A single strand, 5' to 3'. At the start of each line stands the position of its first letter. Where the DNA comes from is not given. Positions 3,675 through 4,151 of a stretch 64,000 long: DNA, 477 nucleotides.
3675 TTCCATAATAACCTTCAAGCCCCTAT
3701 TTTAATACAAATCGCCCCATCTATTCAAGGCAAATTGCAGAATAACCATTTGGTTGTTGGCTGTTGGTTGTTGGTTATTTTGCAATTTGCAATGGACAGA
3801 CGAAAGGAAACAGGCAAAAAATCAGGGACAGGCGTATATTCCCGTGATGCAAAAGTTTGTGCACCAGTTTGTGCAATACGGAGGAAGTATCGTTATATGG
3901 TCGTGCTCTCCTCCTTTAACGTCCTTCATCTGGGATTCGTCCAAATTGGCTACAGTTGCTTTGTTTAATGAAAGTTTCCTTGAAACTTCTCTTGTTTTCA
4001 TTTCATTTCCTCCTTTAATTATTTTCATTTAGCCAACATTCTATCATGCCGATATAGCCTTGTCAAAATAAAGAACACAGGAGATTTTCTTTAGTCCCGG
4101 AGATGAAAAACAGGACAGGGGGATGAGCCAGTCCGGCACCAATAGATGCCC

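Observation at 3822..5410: GG-leader, 4-Cys peptide precursor downstream of a rhodanese + MauE/DoxX pair (possible minimal sulfur/disulfide RiPP locus)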

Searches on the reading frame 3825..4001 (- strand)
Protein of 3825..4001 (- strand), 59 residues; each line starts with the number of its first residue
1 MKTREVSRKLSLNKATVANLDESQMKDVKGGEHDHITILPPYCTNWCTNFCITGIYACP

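Call 3: search_protein_families(library=ncbifam, proteins=[window:3825-4001:-], max_evalue=1)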
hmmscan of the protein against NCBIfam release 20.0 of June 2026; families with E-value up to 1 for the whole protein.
seq(59 aa): 3 families
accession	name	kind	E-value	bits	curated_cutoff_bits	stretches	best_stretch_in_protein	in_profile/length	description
NF038153.1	lant_leader_L1a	domain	1.2e-12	47.8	22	1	1-31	1-32/32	class I lanthipeptide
TIGR04149.1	GG_sam_targ_CFB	domain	1.2e-08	34.7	25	1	8-51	5-35/43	TIGR04149 family rSAM-modified RiPP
NF038158.1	lant_leader_L1b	domain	0.0075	16.4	27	1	9-31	6-28/28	class I lanthipeptide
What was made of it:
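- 3822..4001 (-): Precursor peptide CDS, 59 aa plus stop. The leader is residues 1-31 (3909-4001) and ends in GG. The core is residues 32-59 (3825-3908): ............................. NF038153 scores 47.8 bits against a cut-off of 22; TIGR04149 scores 34.7 against 25 (call 3).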

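Call 4: search_protein_families(library=pfam, proteins=[window:3825-4001:-], max_evalue=1)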
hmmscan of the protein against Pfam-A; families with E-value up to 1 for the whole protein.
seq(59 aa): 0 families

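Call 8: find_homologous_proteins(query=window:3825-4001:-, max_evalue=0.01)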
Query seq(59 aa) (59 aa): 2 proteins with E <= 0.01 among 2 candidates.
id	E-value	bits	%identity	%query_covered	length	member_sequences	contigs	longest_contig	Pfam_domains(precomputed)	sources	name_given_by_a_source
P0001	5.8e-35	135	100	100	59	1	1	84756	PF28317.1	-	-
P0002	1.9e-23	98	78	98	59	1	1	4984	PF28317.1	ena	-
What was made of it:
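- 3822..4001 (-): PF28317 is precomputed for this protein (call 8).
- Only one orthologue exists in 5.8 billion proteins (call 8). Only one orthologue is known (call 8).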

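Call 10: find_encoding_contigs(protein=P0002, flank=10000)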
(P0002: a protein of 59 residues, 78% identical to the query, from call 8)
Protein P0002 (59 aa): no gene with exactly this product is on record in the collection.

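Call 11: find_encoding_contigs(protein=P0001, flank=10000)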
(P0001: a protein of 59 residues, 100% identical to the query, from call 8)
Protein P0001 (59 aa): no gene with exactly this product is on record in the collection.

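Call 13: find_related_loci(query=A1, collection=genome_contigs, flank=10000)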
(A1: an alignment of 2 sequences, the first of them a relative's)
Query A1 (59 aa) in genome_contigs; peptide patterns used: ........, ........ (x = any residue, [..] = any of these).
38 stretches matched a pattern, but none encodes a relative of the query by tblastn (E <= 1e-3).

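Call 14: find_related_loci(query=A1, collection=metagenome_contigs, flank=10000)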
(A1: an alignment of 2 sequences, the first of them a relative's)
Query A1 (59 aa) in metagenome_contigs; peptide patterns used: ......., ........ (x = any residue, [..] = any of these).
188 stretches matched a pattern, but none encodes a relative of the query by tblastn (E <= 1e-3).
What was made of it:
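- Tried and rejected: Close relatives of the peptide in GTDB genomes and JGI metagenomes, using the two-sequence alignment: none (calls 13, 14).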

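Call 29: search_protein_representatives(protein=window:3825-4001:-)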
Query: 59 residues. Proteins with E-value up to 0.001 (for the whole library): 66; up to 1e-10: 1; up to 1e-30: 1. The best 66 are listed.
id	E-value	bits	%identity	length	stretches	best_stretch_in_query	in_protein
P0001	1.8e-35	134.5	100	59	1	1-59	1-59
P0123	2.0e-09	52.7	27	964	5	1-54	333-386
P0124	2.7e-09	52.4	53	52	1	1-49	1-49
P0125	7.1e-09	51.0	53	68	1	1-49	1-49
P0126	1.7e-07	46.7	53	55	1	1-47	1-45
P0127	8.9e-07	44.5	35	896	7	7-47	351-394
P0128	1.3e-06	44.0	53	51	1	1-51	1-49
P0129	2.2e-06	43.2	64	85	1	1-39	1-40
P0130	3.6e-06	42.6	67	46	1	1-39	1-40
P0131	8.9e-06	41.3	44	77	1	1-59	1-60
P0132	3.1e-05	39.6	47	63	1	1-58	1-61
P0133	5.2e-05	38.9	49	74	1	1-52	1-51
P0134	5.6e-05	38.8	56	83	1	1-49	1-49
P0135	6.0e-05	38.7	47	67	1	1-49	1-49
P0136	6.8e-05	38.5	45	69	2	1-45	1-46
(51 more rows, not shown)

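Call 35: find_related_loci(query=A3, collection=genome_contigs, flank=10000)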
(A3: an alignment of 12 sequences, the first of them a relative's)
Query A3 (59 aa) in genome_contigs; peptide patterns used: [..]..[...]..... (x = any residue, [..] = any of these).
24 stretches matched a pattern; 4 encode a relative of the query (tblastn E <= 1e-3); 4 distinct loci.
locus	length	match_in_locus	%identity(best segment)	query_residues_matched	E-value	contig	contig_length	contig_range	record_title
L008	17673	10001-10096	53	1-32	2e-7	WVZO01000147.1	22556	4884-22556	MAG: Candidatus Aminicenantes bacterium isolate CS4-C025 C_merged_R1_(paired)_contig_94651, whole genome shotgun sequenc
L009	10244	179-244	64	10-31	8e-6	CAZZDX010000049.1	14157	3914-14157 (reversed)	MAG TPA_asm: uncultured Bacteroidales bacterium isolate SRP178699_co3_119 genome assembly, contig: NODE_2270_length_1415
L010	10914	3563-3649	52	1-31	8e-6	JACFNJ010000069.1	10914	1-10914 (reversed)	MAG: Bacteroidia bacterium isolate BROCD021 NODE_3667_length_10914_cov_5.080763, whole genome shotgun sequence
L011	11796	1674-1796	38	7-58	7e-6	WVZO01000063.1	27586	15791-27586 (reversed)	MAG: Candidatus Aminicenantes bacterium isolate CS4-C025 C_merged_R1_(paired)_contig_48250, whole genome shotgun sequenc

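Call 37: search_protein_families(library=pfam, proteins=[L009:469-1752:+, L009:1745-2947:+, L009:2957-6103:+, L009:6048-8375:+, L010:3884-4942:+, L010:4958-6148:+, L010:6153-9218:+, L010:369-2639:-, L008:8704-9810:+, L008:10364-10903:+], max_evalue=0.001)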
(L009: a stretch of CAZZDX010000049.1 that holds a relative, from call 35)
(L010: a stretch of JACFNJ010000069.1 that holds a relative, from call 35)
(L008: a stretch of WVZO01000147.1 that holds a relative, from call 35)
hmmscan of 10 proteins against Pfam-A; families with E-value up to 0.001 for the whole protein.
L009:469-1752:+ (427 aa): 1 family
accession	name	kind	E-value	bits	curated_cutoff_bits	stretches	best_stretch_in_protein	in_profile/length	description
PF05139.19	Erythro_esteras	-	2e-14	54.5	26.4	1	133-417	39-358/358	Erythromycin esterase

L009:1745-2947:+ (400 aa): 1 family
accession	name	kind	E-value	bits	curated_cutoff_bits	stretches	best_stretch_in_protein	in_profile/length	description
PF05147.19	LANC_like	-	4.5e-54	183.8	23.2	1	29-398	7-350/350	Lanthionine synthetase C-like protein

L009:2957-6103:+ (1048 aa): 2 families
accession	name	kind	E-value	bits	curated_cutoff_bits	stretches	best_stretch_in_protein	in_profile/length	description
PF04738.18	Lant_dehydr_N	-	1.6e-144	483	28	1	41-694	2-648/649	Lantibiotic dehydratase, N terminus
PF14028.11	Lant_dehydr_C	-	3.6e-73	247.3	24.4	1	767-1038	1-255/255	Lantibiotic biosynthesis dehydratase C-term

L009:6048-8375:+ (775 aa): 4 families
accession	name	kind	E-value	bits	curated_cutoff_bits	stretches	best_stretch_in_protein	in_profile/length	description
PF03412.21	Peptidase_C39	-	2.3e-34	118.5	22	1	37-168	2-121/133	Peptidase C39 family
PF00664.28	ABC_membrane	-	2.2e-28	100.2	28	1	221-486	5-273/274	ABC transporter transmembrane region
PF00005.33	ABC_tran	-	2.4e-28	99.9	25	1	551-700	1-137/137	ABC transporter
PF02463.25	SMC_N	-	1.2e-07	31.9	40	1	672-743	137-212/220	RecF/RecN/SMC N terminal domain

L010:3884-4942:+ (352 aa): 0 families

L010:4958-6148:+ (396 aa): 1 family
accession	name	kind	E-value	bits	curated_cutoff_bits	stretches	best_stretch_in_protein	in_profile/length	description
PF05147.19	LANC_like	-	1e-39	136.6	23.2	1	28-394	5-350/350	Lanthionine synthetase C-like protein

L010:6153-9218:+ (1021 aa): 2 families
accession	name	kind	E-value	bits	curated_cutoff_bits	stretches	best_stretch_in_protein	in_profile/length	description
PF04738.18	Lant_dehydr_N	-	4.3e-121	405.6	28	1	36-662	2-648/649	Lantibiotic dehydratase, N terminus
PF14028.11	Lant_dehydr_C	-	2.7e-66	224.8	24.4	1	737-1005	1-255/255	Lantibiotic biosynthesis dehydratase C-term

L010:369-2639:- (756 aa): 7 families
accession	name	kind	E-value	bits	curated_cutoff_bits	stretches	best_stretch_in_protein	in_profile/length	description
PF00005.33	ABC_tran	-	5.6e-30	105.2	25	1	533-681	1-137/137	ABC transporter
PF03412.21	Peptidase_C39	-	9.6e-29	100.3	22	1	4-128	3-122/133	Peptidase C39 family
PF00664.28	ABC_membrane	-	5.3e-24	85.8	28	1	207-468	9-273/274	ABC transporter transmembrane region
PF02463.25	SMC_N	-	3.3e-07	30.4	40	1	661-724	149-212/220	RecF/RecN/SMC N terminal domain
PF13304.12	AAA_21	-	4.1e-05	24.2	27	0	545-563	1-19/304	AAA domain, putative AbiEii toxin, Type IV TA system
PF13401.12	AAA_22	-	6.3e-05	23.7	27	1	544-698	6-107/130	AAA domain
PF09818.15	ABC_ATPase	-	0.00042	19.9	23.2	0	539-563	76-99/283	P-loop domain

L008:8704-9810:+ (368 aa): 2 families
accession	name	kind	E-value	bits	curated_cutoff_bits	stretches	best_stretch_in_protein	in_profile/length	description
PF13506.12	Glyco_transf_21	-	2.9e-13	50.1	21.7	1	98-260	15-170/174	Glycosyl transferase family 21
PF13632.12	Glyco_trans_2_3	-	7.2e-06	26.4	27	1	119-314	2-177/198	Glycosyl transferase family group 2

L008:10364-10903:+ (179 aa): 0 families
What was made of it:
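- Where the genomic context is informative, it is LanBC (call 37).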

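Call 38: find_related_loci(query=A3, collection=metagenome_contigs, flank=10000)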
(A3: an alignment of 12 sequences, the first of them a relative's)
Query A3 (59 aa) in metagenome_contigs; peptide patterns used: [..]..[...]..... (x = any residue, [..] = any of these).
76 stretches matched a pattern; 36 encode a relative of the query (tblastn E <= 1e-3); 36 distinct loci.
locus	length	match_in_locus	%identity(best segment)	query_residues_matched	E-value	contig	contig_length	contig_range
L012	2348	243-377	52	1-48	9e-10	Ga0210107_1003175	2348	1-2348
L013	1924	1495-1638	42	1-52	3e-9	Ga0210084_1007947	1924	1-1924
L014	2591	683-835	45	1-53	3e-9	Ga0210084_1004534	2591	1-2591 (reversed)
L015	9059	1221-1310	63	1-30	1e-8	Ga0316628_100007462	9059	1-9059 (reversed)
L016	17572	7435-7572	41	1-59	7e-8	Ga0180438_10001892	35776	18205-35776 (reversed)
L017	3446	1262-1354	55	1-31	2e-7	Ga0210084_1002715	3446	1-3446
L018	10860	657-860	30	1-59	8e-7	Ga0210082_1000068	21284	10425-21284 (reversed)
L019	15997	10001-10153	43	10-59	8e-7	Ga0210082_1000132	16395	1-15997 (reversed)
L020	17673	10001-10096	53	1-32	9e-7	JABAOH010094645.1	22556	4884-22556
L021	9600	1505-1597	55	1-31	8e-7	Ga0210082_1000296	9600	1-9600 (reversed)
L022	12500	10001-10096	53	1-32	9e-7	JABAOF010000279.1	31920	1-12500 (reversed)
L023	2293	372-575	30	1-59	8e-7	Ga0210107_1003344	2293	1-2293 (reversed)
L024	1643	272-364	52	1-31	1e-6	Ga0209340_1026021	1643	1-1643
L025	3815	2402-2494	52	1-31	1e-6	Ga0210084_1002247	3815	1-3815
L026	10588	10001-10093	58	1-31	1e-6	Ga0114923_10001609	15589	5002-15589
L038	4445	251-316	64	10-31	5e-5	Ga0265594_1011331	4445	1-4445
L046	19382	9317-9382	64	10-31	3e-4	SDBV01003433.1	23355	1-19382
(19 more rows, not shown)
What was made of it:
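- Tried and rejected: A 12-sequence subset worked (calls 35, 38).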

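Call 50: find_homologous_proteins(query=A2, max_evalue=0.001)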
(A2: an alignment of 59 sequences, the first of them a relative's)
Query A2 (59 sequences) (59 aa, profile of the alignment): 236 proteins with E <= 0.001 among 369 candidates; the best 120 are listed.
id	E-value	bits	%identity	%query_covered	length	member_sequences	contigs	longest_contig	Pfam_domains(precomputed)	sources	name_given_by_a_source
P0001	1.2e-19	88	100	100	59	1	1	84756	PF28317.1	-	-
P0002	2.9e-18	83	78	98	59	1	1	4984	PF28317.1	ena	-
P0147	1.7e-17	81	35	97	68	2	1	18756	PF28317.1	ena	-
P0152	5.5e-16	76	37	83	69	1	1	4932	-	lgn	-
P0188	8.4e-16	76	47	73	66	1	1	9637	PF28317.1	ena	-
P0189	1.2e-14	72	55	53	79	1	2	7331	PF28317.1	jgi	jgi:natural product precursor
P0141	1.4e-14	72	39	100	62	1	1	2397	PF28317.1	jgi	jgi:hypothetical protein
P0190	1.5e-14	72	45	68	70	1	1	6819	PF28317.1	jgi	jgi:hypothetical protein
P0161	1.6e-14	72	46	100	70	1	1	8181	PF28317.1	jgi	jgi:hypothetical protein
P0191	2.2e-14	71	40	100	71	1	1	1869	PF28317.1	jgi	jgi:natural product precursor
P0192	2.3e-14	71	45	80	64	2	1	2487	PF28317.1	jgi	jgi:natural product precursor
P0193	4.0e-14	70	52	53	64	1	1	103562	PF28317.1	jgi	jgi:natural product precursor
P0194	1.3e-13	69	50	54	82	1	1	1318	PF28317.1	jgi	jgi:natural product precursor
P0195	1.7e-13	68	43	75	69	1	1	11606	PF28317.1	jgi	jgi:hypothetical protein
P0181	2.1e-13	68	42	100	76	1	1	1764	PF28317.1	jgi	jgi:natural product precursor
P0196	2.9e-13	67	64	37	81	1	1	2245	PF28317.1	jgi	jgi:hypothetical protein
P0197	3.3e-13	67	39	90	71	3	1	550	PF28317.1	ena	-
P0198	4.9e-13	67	52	53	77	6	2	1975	PF28317.1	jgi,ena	jgi:natural product precursor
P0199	5.3e-13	67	43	80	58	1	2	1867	PF28317.1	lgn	-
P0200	5.7e-13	67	48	68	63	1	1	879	PF28317.1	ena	-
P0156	6.4e-13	66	43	76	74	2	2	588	PF28317.1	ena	-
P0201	7.0e-13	66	35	93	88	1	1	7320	PF28317.1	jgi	jgi:hypothetical protein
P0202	7.1e-13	66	50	61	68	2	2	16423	PF28317.1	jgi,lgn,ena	jgi:hypothetical protein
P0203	7.9e-13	66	45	53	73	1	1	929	PF28317.1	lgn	-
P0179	9.4e-13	66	36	98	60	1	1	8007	PF28317.1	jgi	jgi:hypothetical protein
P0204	9.5e-13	66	46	85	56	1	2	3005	PF28317.1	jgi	jgi:natural product precursor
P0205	1.1e-12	66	49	73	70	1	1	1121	PF28317.1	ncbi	-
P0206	1.4e-12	65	38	86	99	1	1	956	PF28317.1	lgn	-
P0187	1.6e-12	65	39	95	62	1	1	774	PF28317.1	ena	-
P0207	1.7e-12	65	49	73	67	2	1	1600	PF28317.1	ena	-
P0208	2.2e-12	65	36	90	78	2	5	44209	PF28317.1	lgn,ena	-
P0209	2.9e-12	64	42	100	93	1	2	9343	PF28317.1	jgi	jgi:hypothetical protein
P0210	3.0e-12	64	52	53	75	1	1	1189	PF28317.1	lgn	-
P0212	3.3e-12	64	48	53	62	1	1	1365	PF28317.1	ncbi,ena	-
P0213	4.0e-12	64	47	100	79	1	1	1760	PF28317.1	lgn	-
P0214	4.3e-12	64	48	53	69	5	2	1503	PF28317.1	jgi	jgi:natural product precursor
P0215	4.5e-12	64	55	53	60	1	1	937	PF28317.1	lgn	-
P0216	5.6e-12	63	47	58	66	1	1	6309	PF28317.1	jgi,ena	-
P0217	5.6e-12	63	38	100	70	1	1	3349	PF28317.1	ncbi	-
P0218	6.0e-12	63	35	100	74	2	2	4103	PF28317.1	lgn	-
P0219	6.0e-12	63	40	81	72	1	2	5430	PF28317.1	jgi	jgi:hypothetical protein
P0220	6.2e-12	63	55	53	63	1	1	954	PF28317.1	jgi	jgi:hypothetical protein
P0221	7.0e-12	63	40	73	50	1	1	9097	PF28317.1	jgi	jgi:natural product precursor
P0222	7.1e-12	63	38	98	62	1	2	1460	PF28317.1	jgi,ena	-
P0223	7.4e-12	63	46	66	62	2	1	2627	PF28317.1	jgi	jgi:hypothetical protein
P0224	7.6e-12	63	48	53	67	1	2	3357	PF28317.1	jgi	-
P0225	9.6e-12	63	41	90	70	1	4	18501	PF28317.1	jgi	jgi:natural product precursor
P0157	1.0e-11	63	47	100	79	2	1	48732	PF28317.1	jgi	jgi:natural product precursor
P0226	1.0e-11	63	44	66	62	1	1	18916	PF28317.1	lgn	-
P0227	1.1e-11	62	59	37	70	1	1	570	PF28317.1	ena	-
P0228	1.1e-11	62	45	90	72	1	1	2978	PF28317.1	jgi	jgi:hypothetical protein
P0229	1.2e-11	62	52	53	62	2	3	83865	PF28317.1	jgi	jgi:natural product precursor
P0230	1.2e-11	62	54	69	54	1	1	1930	PF28317.1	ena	-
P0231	1.2e-11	62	43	100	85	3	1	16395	PF28317.1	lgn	-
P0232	1.2e-11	62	48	53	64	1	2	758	PF28317.1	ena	-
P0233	1.3e-11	62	45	56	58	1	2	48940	PF28317.1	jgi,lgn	-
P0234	1.4e-11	62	56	31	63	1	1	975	PF28317.1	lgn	-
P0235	1.4e-11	62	42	69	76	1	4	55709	PF28317.1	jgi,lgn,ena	jgi:hypothetical protein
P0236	1.4e-11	62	45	53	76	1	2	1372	PF28317.1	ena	-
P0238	1.8e-11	62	50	54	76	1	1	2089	PF28317.1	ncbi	-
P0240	2.2e-11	61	40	68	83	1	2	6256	PF28317.1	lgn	-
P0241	2.3e-11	61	58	53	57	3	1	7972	PF28317.1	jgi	jgi:natural product precursor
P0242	2.3e-11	61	55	53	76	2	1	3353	PF28317.1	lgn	-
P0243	2.6e-11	61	40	76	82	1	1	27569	PF28317.1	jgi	jgi:hypothetical protein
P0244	2.6e-11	61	47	54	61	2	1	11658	PF28317.1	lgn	-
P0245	2.6e-11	61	41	98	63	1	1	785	PF28317.1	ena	-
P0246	2.7e-11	61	45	53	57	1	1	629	PF28317.1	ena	-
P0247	2.9e-11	61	55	53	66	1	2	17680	PF28317.1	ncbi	-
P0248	2.9e-11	61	42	41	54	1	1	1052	PF28317.1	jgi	jgi:natural product precursor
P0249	3.2e-11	61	45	53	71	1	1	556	PF28317.1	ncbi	-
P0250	4.2e-11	61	42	64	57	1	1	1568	PF28317.1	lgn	-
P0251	4.2e-11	61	53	54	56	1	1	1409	PF28317.1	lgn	-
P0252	4.4e-11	61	33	100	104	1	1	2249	PF28317.1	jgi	jgi:hypothetical protein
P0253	4.4e-11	61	40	68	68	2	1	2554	PF28317.1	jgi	jgi:natural product precursor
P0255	4.8e-11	60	47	90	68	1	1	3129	PF28317.1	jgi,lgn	jgi:natural product precursor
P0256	5.1e-11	60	58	53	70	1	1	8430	PF28317.1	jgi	jgi:hypothetical protein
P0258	6.1e-11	60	42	64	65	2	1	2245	PF28317.1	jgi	jgi:hypothetical protein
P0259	6.3e-11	60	41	86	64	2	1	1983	PF28317.1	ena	-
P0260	6.5e-11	60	48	53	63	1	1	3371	PF28317.1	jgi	jgi:hypothetical protein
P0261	6.8e-11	60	41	86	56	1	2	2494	PF28317.1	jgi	jgi:natural product precursor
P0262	7.4e-11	60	47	69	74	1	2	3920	PF28317.1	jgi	jgi:hypothetical protein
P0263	7.9e-11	60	58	53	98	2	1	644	PF28317.1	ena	-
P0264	8.9e-11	60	48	53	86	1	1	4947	PF28317.1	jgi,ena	-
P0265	8.9e-11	60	55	53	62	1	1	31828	PF28317.1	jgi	jgi:hypothetical protein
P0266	9.3e-11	59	42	53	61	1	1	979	PF28317.1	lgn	-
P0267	9.4e-11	59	45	64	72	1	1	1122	PF28317.1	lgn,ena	-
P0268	1.1e-10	59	50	59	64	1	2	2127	PF28317.1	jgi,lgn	jgi:hypothetical protein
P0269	1.1e-10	59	53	64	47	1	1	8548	PF28317.1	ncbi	-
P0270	1.1e-10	59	48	53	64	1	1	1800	PF28317.1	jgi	jgi:hypothetical protein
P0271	1.2e-10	59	52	56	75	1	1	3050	PF28317.1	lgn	-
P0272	1.2e-10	59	38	81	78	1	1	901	PF28317.1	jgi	jgi:hypothetical protein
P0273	1.3e-10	59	52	53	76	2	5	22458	PF28317.1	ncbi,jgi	-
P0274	1.3e-10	59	55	53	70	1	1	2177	PF28317.1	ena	-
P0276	1.7e-10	59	41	83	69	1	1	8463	PF28317.1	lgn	-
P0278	1.7e-10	59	43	63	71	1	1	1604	PF28317.1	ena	-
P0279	1.7e-10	59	55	53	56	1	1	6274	PF28317.1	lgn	-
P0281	1.9e-10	58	47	54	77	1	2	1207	PF28317.1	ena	-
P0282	2.1e-10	58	39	53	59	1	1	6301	PF28317.1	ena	-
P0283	2.4e-10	58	41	54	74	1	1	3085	PF28317.1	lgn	-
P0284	2.4e-10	58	38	68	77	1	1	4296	PF28317.1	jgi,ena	-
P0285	2.7e-10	58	40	92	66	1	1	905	PF28317.1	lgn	-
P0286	2.8e-10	58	38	90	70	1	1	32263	PF28317.1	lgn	-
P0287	2.9e-10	58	55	53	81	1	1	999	PF28317.1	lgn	-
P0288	3.0e-10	58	58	53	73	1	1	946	PF28317.1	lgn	-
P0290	3.3e-10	58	50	64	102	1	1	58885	PF28317.1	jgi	jgi:hypothetical protein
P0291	3.4e-10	58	48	53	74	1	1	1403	PF28317.1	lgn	-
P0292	3.6e-10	58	35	95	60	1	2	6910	PF28317.1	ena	-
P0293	3.8e-10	58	41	49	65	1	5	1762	PF28317.1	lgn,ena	-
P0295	3.9e-10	57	36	100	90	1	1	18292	PF28317.1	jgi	jgi:hypothetical protein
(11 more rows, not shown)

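Call 51: find_encoding_contigs(protein=P0193, flank=10000, max_places=1)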
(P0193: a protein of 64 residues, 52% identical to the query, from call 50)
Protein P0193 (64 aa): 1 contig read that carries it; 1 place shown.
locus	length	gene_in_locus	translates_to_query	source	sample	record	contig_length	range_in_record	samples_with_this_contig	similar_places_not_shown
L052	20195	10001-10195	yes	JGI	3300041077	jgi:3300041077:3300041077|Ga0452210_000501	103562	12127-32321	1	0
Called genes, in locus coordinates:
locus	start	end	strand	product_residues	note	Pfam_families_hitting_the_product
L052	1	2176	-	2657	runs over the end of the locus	PF25778:DUF7948, PF06739:SBBP, PF23598:LRR_14 (weak), PF13855:LRR_8 (weak), PF00041:fn3, PF23598:LRR_14, PF13855:LRR_8 (weak), PF00041:fn3, +7 more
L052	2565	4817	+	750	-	PF13424:TPR_12 (weak), PF17874:TPR_MalT, PF13424:TPR_12, PF13424:TPR_12, PF17874:TPR_MalT, PF13424:TPR_12, PF00069:Pkinase, PF07714:PK_Tyr_Ser-Thr, +15 more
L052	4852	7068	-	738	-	PF00324:AA_permease, PF03522:SLC12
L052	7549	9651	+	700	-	PF07494:Reg_prop (faint), PF07495:Y_Y_Y, PF12833:HTH_18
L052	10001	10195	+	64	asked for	PF28317:Lant_leader_dom (weak)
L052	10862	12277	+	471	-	PF00158:Sigma54_activat, PF14532:Sigma54_activ_2, PF00004:AAA (weak), PF07728:AAA_5, PF25601:AAA_lid_14 (weak)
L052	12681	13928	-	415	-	PF03773:ArsP_1, PF00403:HMA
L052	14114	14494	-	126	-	PF01592:NifU_N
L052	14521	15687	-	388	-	PF00266:Aminotran_5, PF01212:Beta_elim_lyase (weak)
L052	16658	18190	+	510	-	PF13401:AAA_22, PF14516:AAA_35, PF28130:DUF8371 (weak)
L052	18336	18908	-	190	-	PF02508:Rnf-Nqr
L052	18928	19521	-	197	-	PF02508:Rnf-Nqr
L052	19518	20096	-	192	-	PF04205:FMN_bind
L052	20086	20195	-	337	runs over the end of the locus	PF03116:NQR2_RnfD_RnfE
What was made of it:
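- On Class I lanthipeptide precursor, LxLxKx5L-GG leader family (NF038153 / PF28317): PF28317 is precomputed for the protein (calls 8, 51).
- PF28317 Lant_leader_dom is assigned to this protein (calls 8, 51). The leader family is the one curated for modified peptides (calls 3, 51).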
